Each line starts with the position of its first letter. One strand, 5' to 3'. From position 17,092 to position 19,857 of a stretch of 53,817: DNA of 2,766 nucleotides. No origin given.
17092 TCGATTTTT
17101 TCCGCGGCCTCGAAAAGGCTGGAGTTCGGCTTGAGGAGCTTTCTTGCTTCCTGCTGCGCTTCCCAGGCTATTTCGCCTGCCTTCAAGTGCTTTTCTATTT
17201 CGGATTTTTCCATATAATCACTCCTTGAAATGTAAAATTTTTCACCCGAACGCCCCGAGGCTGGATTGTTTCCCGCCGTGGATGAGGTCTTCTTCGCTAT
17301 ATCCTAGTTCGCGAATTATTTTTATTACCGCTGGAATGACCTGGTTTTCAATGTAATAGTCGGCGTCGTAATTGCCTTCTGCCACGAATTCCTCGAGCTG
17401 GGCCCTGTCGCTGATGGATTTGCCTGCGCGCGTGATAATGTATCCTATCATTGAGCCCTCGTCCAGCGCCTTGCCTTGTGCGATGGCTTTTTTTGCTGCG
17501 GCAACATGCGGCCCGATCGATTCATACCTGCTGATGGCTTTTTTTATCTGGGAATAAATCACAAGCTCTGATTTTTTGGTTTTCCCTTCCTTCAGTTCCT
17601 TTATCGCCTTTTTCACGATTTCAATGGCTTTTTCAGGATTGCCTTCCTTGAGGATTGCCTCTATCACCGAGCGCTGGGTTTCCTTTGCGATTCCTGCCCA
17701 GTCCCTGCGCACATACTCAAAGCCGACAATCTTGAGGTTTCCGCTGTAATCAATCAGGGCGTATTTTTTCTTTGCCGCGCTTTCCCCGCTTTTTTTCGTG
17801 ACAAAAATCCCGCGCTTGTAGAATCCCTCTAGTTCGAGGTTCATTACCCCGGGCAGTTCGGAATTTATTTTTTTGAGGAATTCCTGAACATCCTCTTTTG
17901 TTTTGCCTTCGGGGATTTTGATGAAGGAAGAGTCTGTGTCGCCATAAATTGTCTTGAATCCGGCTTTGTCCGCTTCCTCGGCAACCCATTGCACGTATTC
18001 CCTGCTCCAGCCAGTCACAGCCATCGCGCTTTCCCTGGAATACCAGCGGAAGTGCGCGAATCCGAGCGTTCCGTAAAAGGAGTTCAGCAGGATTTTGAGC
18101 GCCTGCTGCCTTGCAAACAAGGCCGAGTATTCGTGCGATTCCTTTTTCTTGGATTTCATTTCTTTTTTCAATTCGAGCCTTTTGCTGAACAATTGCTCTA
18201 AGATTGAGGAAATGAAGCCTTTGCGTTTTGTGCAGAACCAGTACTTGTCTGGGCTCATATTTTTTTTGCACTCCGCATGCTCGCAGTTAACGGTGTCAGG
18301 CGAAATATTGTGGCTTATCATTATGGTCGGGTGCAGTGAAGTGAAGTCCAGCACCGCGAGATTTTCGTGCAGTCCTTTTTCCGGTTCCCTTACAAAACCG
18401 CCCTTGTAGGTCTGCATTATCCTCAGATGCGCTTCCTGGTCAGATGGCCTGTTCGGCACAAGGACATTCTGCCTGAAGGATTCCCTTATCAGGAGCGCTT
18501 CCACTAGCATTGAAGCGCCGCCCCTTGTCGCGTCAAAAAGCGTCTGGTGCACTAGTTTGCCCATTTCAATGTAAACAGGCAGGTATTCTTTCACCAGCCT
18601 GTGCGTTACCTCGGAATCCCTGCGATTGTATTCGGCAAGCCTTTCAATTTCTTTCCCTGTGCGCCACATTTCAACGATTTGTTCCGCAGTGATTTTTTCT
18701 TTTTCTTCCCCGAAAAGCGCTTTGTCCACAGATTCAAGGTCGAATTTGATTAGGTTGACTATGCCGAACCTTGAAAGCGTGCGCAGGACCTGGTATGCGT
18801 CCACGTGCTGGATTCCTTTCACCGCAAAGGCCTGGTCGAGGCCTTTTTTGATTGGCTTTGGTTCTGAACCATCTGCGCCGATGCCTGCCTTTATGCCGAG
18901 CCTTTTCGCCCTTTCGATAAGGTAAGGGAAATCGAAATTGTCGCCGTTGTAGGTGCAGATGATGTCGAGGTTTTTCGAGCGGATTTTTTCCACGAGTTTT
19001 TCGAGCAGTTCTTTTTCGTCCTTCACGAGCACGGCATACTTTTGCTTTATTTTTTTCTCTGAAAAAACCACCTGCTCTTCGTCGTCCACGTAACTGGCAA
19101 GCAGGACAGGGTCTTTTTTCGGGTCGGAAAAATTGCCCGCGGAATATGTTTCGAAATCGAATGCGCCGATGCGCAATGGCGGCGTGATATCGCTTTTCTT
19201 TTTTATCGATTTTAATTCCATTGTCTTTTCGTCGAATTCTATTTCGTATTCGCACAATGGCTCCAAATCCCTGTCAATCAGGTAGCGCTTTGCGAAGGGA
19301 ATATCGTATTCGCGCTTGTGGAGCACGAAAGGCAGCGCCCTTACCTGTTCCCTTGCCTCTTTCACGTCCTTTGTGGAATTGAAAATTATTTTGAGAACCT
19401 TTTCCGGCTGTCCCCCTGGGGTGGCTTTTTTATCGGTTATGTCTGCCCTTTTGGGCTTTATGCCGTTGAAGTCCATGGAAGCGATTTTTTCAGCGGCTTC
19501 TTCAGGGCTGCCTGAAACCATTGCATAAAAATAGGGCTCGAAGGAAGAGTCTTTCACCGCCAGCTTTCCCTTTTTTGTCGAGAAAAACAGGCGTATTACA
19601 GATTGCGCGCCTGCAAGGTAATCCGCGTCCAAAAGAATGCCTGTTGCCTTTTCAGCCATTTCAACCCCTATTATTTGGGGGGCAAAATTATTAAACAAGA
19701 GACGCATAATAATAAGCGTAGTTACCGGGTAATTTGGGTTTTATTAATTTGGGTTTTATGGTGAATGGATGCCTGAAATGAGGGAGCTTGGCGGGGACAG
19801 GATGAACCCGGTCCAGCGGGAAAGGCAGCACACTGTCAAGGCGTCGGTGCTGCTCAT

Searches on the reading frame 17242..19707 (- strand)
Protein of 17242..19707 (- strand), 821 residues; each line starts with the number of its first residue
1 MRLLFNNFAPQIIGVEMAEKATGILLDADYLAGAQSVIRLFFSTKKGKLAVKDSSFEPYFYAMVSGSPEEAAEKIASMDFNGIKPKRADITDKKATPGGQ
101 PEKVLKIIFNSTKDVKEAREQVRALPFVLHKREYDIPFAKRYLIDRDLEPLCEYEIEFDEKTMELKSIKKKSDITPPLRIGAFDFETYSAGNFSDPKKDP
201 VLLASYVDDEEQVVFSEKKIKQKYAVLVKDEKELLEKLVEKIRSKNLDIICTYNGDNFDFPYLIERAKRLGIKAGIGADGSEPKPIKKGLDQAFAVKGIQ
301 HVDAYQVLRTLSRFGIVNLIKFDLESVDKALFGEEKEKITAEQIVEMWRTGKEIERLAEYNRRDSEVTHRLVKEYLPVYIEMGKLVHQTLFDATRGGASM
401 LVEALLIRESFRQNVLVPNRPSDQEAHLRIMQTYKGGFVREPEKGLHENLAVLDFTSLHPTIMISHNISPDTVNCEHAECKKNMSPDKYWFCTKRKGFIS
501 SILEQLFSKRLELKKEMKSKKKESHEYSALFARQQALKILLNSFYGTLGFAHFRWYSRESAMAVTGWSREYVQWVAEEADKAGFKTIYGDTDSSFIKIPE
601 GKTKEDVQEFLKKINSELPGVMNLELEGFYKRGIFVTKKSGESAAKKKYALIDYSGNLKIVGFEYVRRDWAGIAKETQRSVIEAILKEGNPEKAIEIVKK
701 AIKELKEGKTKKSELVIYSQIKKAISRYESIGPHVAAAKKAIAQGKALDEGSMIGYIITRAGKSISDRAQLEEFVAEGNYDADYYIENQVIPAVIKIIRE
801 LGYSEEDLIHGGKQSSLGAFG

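Call 10: search_protein_families(library=pfam, proteins=[window:17242-19707:-], max_evalue=0.001)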
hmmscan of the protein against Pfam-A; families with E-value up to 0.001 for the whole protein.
window:17242-19707:- (821 aa): 4 families
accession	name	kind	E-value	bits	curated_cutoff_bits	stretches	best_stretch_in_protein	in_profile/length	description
PF00136.26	DNA_pol_B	-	4.1e-65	220.8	23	1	395-800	8-452/453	DNA polymerase family B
PF03104.25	DNA_pol_B_exo1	-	2.6e-30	106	23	1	130-312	2-232/242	DNA polymerase family B, exonuclease domain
PF13482.12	RNase_H_2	-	4.4e-10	40.2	22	1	183-373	3-162/165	RNase_H superfamily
PF10108.15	DNA_pol_B_exo2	-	2.5e-06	27.8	24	1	229-369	35-167/213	Predicted 3'-5' exonuclease related to the exonuclease domain of PolB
